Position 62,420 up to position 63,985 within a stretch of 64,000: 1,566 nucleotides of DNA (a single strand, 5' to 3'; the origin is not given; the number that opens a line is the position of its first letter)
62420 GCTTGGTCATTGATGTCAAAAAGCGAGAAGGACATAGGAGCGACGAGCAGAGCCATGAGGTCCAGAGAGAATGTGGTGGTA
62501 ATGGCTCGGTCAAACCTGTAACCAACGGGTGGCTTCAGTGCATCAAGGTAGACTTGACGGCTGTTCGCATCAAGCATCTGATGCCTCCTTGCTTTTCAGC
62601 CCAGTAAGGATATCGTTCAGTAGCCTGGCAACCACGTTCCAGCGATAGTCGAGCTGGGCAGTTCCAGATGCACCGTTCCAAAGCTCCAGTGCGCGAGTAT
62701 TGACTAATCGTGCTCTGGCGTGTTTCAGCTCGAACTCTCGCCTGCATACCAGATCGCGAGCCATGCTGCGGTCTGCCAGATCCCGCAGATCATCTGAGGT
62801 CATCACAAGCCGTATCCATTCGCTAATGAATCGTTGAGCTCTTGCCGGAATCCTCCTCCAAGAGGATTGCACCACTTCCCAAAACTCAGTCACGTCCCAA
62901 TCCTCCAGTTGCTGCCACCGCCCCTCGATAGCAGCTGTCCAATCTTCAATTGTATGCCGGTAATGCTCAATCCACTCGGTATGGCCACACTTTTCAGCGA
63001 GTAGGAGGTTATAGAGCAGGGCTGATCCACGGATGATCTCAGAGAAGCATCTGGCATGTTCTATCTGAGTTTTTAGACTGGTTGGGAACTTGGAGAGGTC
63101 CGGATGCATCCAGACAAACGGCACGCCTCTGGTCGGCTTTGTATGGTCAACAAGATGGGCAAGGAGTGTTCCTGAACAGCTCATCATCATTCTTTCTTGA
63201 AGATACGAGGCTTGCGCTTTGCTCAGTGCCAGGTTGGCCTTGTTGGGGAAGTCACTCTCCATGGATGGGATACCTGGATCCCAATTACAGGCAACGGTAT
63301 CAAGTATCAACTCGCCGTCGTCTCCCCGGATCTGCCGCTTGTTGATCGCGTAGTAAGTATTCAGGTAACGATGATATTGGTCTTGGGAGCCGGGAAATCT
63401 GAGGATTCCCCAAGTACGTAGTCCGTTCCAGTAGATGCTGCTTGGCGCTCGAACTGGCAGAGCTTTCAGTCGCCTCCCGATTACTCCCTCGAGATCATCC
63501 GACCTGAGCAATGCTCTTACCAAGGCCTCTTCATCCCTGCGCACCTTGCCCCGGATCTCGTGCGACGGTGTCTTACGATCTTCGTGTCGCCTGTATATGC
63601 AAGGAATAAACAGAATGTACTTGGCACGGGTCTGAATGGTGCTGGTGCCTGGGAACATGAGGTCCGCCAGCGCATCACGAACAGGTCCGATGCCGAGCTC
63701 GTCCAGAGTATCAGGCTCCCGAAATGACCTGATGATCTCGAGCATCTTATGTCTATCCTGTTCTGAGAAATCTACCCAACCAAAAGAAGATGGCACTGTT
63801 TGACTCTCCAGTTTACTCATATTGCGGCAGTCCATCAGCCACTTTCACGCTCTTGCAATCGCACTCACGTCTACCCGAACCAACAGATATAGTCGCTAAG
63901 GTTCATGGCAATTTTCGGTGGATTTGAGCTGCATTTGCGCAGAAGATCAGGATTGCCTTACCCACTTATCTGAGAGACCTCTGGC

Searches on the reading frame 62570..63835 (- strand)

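Call 62: search_protein_families(library=padloc, proteins=[window:62570-63835:-], max_evalue=0.00001)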
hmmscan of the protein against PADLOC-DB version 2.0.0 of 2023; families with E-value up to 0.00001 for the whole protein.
window:62570-63835:- (421 aa): 1 family
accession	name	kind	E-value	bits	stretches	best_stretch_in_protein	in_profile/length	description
PDLC03828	ZacA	-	3.9e-132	439.6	1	15-414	2-395/396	-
